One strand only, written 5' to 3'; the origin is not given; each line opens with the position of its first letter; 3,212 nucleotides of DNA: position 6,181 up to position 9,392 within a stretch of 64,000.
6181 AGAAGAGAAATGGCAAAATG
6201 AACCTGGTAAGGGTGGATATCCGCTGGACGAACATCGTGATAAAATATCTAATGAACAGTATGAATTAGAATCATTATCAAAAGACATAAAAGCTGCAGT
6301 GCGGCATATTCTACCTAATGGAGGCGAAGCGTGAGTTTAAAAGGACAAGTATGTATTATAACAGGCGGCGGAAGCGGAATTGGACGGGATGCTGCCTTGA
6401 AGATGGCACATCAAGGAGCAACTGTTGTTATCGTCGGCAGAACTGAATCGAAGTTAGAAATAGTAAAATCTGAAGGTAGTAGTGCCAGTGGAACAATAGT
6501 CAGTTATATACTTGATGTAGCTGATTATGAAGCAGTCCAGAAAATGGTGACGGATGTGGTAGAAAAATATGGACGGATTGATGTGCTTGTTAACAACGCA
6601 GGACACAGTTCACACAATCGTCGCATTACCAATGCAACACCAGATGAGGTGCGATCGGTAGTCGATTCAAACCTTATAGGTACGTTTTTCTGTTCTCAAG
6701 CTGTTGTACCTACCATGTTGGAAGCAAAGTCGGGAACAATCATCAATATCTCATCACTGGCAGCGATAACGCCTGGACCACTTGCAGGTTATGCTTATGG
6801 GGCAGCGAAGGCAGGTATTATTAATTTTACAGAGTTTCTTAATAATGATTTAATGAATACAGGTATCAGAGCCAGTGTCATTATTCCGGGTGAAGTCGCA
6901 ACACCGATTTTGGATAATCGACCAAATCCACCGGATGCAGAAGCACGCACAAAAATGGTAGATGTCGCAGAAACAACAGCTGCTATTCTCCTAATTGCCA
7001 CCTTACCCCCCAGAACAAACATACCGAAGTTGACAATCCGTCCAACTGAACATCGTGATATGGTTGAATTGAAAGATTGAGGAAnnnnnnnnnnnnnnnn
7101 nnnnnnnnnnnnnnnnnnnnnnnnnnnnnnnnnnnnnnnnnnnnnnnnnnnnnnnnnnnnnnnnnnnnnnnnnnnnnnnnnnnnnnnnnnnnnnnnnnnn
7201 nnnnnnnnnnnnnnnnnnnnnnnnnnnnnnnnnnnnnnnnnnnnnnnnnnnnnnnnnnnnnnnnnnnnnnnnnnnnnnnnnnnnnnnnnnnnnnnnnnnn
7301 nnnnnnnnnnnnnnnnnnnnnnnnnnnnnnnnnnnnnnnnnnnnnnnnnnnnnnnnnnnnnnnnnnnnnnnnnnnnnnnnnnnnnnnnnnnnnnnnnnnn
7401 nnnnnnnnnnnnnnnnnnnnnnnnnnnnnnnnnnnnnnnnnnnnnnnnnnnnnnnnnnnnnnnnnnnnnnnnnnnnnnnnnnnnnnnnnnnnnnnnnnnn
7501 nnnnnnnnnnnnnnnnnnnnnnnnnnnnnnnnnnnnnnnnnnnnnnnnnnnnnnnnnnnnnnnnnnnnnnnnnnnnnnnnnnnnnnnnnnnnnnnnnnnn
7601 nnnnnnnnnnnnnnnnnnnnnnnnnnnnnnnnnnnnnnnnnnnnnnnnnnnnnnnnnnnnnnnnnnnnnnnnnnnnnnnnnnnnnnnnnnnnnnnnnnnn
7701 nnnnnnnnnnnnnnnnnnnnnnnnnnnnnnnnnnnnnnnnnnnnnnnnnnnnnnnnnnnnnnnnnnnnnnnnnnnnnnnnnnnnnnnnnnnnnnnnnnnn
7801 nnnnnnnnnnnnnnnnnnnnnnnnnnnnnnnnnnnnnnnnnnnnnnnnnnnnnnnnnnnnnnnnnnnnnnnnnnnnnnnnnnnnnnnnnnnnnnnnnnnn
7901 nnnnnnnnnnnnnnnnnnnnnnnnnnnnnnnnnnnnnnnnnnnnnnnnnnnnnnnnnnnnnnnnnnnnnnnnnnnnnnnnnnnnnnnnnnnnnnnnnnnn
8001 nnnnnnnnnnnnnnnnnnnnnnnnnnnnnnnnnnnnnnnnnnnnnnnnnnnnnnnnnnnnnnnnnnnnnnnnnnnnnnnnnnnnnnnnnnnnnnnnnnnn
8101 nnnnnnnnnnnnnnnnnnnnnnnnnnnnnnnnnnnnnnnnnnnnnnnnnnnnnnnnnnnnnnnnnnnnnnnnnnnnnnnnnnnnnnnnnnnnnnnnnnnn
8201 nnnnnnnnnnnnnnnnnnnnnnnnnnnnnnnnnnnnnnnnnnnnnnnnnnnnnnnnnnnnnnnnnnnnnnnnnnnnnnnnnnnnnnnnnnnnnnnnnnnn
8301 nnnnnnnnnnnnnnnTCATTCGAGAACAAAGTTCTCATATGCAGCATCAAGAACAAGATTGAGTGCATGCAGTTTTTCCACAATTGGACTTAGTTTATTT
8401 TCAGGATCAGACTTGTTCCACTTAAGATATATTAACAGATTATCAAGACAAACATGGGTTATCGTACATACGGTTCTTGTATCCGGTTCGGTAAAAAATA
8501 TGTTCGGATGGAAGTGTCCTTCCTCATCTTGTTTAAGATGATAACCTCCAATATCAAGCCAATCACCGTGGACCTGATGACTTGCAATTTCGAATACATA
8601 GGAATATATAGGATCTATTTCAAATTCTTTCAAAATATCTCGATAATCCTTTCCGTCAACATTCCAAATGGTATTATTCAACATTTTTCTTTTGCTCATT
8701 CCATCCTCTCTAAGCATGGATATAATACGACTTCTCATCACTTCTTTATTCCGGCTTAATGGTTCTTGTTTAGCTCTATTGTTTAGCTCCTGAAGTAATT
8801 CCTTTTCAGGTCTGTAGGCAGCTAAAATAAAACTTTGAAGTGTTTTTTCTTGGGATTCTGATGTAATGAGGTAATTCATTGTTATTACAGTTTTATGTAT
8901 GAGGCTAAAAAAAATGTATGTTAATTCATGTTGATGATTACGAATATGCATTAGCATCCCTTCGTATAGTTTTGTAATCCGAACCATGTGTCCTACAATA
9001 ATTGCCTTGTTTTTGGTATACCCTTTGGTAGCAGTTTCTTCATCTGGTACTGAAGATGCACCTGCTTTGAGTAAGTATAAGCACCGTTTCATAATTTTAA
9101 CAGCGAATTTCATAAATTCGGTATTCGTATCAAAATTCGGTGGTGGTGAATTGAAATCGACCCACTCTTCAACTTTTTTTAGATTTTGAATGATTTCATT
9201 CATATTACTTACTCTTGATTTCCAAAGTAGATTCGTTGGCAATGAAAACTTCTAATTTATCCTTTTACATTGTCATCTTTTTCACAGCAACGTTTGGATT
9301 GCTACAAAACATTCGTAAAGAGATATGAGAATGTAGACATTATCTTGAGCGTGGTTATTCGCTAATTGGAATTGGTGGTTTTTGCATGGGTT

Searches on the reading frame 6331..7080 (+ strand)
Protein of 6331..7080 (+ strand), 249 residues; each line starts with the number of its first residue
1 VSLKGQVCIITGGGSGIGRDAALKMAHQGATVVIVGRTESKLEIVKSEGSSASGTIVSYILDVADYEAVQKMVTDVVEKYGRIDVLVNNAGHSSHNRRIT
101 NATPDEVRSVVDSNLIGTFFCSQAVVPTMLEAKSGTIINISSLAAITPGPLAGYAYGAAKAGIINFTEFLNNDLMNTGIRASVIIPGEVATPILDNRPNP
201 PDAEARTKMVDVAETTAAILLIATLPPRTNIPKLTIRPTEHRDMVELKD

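Call 47: search_protein_families(library=pfam, proteins=[window:6331-7080:+], max_evalue=0.01)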
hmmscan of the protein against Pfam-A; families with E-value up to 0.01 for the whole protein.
window:6331-7080:+ (249 aa): 4 families
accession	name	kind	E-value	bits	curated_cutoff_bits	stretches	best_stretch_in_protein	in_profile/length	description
PF00106.31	adh_short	-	5.8e-53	179.7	26.6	1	7-197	2-190/195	short chain dehydrogenase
PF13561.12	adh_short_C2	-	2.5e-40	139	27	1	15-207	6-194/236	Enoyl-(Acyl carrier protein) reductase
PF08659.16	KR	-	2.4e-12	47.6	22.6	1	8-161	3-154/180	KR domain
PF02719.21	Polysacc_synt_2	-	0.00015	21.5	20.2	1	9-156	2-142/293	Polysaccharide biosynthesis protein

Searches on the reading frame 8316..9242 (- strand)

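Call 47: search_protein_families(library=pfam, proteins=[window:8316-9242:-], max_evalue=0.01)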
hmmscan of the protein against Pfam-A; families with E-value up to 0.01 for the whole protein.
window:8316-9242:- (308 aa): 1 family
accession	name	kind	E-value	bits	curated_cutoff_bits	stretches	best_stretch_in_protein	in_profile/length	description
PF18928.5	DUF5677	-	4.3e-12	46.9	27.1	1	80-241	2-164/166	Family of unknown function (DUF5677)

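Call 49: search_protein_families(library=padloc, proteins=[window:8316-9242:-], max_evalue=0.001)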
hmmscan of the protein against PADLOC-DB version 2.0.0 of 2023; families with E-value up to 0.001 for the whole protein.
window:8316-9242:- (308 aa): 0 families
